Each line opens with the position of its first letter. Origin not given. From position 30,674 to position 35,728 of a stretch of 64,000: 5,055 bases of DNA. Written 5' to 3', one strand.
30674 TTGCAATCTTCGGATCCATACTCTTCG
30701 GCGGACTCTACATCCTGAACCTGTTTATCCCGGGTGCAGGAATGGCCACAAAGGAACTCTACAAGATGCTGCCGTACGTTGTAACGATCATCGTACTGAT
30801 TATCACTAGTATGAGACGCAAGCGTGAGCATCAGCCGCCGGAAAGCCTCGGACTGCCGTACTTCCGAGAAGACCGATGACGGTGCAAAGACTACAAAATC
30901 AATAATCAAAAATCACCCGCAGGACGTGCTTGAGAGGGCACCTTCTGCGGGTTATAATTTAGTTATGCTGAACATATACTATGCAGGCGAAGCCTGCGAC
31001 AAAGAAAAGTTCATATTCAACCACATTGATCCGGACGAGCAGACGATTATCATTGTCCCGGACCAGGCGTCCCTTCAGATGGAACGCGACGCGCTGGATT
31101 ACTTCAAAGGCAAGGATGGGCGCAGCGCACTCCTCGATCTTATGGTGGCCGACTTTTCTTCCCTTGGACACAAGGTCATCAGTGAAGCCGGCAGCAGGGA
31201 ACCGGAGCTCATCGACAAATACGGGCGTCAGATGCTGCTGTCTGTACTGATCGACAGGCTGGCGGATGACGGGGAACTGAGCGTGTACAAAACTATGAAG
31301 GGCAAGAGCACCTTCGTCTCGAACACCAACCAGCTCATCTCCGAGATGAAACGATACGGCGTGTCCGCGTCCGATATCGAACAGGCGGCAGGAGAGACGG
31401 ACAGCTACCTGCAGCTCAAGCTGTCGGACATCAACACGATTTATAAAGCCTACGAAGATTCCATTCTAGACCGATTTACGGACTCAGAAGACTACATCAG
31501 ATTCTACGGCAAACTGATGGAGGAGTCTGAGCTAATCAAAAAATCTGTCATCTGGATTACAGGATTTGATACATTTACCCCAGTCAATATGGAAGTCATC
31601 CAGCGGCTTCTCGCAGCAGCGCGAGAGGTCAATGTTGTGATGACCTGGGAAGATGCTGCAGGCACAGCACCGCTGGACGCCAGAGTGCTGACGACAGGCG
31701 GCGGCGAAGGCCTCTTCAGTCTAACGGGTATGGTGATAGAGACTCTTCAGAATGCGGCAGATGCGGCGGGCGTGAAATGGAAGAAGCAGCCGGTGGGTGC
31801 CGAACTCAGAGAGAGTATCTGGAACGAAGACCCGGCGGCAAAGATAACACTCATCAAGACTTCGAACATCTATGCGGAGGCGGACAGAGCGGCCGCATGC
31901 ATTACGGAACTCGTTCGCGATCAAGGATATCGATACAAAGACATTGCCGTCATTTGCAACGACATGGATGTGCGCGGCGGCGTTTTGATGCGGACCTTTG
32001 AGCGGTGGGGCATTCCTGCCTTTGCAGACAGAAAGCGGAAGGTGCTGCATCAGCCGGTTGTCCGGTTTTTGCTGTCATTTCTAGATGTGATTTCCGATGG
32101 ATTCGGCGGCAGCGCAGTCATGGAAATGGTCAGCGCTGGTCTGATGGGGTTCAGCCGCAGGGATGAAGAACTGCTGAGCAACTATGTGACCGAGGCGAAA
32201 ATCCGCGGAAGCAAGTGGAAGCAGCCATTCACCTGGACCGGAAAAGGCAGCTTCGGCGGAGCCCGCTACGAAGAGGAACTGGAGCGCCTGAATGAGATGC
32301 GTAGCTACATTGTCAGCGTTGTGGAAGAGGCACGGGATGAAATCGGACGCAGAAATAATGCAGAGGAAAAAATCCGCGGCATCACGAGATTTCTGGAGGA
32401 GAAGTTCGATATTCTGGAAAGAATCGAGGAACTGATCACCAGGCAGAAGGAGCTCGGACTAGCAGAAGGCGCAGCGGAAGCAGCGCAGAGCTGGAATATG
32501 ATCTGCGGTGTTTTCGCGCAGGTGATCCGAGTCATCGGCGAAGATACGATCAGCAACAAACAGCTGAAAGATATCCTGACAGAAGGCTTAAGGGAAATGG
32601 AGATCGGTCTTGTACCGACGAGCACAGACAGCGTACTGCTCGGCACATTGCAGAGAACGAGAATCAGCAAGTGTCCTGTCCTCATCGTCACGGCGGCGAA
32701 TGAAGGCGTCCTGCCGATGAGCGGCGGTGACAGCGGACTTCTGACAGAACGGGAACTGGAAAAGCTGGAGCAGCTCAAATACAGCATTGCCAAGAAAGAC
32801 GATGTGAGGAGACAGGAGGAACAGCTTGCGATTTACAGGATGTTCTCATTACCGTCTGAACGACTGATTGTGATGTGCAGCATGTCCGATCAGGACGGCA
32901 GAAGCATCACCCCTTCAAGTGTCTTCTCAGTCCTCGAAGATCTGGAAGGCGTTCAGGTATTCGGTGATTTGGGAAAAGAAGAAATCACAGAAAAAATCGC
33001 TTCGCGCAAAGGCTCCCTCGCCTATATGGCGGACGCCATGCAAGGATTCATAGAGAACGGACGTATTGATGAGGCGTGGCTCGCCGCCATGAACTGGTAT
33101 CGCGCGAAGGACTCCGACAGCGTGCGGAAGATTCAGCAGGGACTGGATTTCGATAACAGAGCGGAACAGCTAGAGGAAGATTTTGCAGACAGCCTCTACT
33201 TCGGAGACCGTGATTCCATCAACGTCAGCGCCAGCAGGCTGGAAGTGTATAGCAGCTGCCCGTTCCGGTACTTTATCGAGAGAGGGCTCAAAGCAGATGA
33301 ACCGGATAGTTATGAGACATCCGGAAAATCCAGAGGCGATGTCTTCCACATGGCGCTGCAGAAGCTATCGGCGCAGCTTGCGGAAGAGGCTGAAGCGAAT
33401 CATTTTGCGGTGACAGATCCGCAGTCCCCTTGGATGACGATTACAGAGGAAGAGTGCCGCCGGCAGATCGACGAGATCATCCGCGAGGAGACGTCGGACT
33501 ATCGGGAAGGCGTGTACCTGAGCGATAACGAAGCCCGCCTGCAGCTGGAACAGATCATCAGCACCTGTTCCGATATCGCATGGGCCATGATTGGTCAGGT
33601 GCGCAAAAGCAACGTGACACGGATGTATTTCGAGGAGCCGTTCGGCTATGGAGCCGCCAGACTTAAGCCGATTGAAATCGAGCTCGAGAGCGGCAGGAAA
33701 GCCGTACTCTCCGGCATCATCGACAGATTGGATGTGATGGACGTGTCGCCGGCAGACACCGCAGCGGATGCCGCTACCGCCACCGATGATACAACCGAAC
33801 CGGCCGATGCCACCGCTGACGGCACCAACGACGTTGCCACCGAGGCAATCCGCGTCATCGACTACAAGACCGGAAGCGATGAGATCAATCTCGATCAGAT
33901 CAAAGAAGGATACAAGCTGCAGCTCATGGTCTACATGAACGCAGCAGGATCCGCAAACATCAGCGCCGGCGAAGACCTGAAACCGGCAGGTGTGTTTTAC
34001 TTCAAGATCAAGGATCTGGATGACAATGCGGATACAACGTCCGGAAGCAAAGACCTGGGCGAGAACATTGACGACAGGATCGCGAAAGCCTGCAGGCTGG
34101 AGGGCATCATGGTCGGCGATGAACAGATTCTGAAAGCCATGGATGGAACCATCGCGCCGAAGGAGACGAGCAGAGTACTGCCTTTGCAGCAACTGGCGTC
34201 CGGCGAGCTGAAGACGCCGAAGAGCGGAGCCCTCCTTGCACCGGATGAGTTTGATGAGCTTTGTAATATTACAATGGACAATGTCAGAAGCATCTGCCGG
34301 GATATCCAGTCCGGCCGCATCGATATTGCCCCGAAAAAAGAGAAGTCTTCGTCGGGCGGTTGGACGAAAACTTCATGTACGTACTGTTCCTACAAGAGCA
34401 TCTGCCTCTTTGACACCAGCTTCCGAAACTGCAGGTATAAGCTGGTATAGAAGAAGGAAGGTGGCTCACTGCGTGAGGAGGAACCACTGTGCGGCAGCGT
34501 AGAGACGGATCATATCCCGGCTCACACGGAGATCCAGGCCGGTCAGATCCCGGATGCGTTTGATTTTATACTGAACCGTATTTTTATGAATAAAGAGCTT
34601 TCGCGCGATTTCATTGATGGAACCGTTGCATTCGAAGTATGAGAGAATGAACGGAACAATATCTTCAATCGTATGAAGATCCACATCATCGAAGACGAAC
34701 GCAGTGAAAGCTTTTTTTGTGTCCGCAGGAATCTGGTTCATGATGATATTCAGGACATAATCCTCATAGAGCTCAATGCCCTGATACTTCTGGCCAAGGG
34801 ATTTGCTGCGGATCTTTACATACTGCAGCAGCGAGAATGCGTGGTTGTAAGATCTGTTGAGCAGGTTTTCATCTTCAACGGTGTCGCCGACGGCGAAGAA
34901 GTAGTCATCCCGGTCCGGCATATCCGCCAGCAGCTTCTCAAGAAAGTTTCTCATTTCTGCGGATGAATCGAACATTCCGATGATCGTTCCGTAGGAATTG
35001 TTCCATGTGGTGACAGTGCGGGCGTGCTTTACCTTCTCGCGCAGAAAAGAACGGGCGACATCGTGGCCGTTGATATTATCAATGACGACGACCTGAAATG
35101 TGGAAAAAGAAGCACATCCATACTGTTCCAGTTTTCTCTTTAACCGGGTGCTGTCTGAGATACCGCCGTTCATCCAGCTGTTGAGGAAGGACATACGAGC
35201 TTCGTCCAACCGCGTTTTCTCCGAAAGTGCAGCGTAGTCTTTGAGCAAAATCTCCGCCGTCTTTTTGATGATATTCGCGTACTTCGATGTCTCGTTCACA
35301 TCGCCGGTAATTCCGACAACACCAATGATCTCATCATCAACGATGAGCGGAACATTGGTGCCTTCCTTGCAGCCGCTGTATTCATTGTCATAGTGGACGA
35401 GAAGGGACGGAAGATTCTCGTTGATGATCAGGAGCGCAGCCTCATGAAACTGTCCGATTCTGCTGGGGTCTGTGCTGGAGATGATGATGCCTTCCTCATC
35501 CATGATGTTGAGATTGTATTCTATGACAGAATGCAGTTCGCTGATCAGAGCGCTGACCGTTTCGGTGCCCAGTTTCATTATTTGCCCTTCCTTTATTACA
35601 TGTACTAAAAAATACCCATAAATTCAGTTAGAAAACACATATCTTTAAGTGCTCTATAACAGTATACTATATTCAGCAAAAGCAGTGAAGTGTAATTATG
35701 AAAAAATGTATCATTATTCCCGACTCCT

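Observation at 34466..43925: CdaR-controlled six-gene cluster combining an amino-acid-type permease, two different amide hydrolases and glycerate/tetronate-type enzymes: candidate undescribed catabolic pathway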

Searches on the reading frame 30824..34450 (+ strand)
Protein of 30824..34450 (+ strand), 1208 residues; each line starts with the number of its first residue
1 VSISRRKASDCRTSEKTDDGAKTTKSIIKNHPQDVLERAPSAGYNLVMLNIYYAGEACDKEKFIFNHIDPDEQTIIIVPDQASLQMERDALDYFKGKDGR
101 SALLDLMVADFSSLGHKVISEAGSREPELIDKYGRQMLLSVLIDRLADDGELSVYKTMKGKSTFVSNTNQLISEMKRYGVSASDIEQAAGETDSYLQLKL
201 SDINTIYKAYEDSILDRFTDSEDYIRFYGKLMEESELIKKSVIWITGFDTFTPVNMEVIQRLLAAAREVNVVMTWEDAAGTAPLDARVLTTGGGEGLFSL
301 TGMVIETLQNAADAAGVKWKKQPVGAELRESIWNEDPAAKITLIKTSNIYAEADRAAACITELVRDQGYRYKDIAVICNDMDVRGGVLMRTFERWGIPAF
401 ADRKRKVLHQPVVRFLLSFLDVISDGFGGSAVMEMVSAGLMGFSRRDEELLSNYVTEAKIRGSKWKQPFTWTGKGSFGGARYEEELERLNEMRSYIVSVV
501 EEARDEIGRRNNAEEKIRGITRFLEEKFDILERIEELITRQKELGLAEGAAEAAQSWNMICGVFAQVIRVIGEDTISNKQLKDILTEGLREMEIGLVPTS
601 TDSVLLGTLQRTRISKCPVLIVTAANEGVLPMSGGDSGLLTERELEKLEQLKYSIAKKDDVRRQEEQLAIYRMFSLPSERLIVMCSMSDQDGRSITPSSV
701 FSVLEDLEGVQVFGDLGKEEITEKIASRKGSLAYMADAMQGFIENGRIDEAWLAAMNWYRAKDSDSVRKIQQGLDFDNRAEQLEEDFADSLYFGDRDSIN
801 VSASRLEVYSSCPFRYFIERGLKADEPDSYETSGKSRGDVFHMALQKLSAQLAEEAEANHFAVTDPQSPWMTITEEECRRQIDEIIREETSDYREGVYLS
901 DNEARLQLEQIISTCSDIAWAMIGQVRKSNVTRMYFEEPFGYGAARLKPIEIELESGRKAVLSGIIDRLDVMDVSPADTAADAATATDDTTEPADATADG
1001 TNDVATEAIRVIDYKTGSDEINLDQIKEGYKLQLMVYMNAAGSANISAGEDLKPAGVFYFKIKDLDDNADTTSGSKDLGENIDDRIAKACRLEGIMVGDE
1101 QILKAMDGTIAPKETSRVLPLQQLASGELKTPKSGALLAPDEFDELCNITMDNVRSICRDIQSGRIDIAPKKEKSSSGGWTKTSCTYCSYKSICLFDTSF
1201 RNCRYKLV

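Call 3: search_protein_families(library=pfam, proteins=[window:30824-34450:+])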
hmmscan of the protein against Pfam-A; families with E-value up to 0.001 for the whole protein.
window:30824-34450:+ (1208 aa): 3 families
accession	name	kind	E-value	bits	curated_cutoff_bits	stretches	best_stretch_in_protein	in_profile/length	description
PF21445.3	ADDB_N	-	8.1e-52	176.6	26.6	1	59-324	9-274/290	ADDB, N-terminal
PF12705.13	PDDEXK_1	-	4.5e-29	102.5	22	2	1007-1194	136-246/247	PD-(D/E)XK nuclease superfamily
PF13361.12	UvrD_C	-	6.8e-07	29.5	25.6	1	335-631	36-314/350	UvrD-like helicase C-terminal domain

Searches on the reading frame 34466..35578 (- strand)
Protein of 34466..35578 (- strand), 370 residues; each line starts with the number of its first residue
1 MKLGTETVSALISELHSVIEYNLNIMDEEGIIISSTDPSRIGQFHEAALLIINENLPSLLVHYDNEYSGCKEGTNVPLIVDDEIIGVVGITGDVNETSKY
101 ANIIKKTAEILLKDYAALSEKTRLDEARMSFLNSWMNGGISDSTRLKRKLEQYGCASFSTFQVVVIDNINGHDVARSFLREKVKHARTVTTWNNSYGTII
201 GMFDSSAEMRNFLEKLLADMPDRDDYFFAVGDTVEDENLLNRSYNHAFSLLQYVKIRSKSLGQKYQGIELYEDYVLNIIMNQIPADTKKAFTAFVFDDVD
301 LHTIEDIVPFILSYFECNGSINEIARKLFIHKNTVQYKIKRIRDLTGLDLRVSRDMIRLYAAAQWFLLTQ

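Call 3: search_protein_families(library=pfam, proteins=[window:34466-35578:-])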
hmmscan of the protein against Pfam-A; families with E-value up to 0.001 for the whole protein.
window:34466-35578:- (370 aa): 3 families
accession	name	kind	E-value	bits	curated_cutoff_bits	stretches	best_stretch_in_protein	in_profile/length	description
PF05651.19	Diacid_rec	-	7.2e-37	126.5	23.6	1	9-135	7-134/134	Putative sugar diacid recognition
PF13556.12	HTH_30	-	2e-18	66.4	27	1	313-363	7-57/59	PucR C-terminal helix-turn-helix domain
PF17853.6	GGDEF_2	-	0.0002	22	24.5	1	139-252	3-115/116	GGDEF-like domain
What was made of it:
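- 34466..35578 (-): CdaR/PucR-family regulator (370 aa), divergent from the operon. Diacid_rec 126 bits and PucR HTH_30 66 bits (call 3).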

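Call 4: search_protein_families(library=ncbifam, proteins=[window:34466-35578:-])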
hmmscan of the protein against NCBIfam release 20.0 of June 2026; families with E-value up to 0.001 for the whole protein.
window:34466-35578:- (370 aa): 3 families
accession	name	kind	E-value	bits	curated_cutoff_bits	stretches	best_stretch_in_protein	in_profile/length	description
NF008550.0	PRK11477.1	equivalog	1.3e-32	113.2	612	2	9-115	12-119/385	CdaR family transcriptional regulator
NF058503.1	SprTransRegAdeR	equivalog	1.9e-12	47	700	1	98-360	119-393/403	sporulation transcriptional activator AdeR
NF045769.1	TransActPmfR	equivalog_domain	3e-05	22.8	800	1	312-364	408-460/470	transcciptional activator PmfR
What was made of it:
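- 34466..35578 (-): It is not an equivalog of E. coli CdaR: 113 bits against a cut-off of 612 (call 4).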
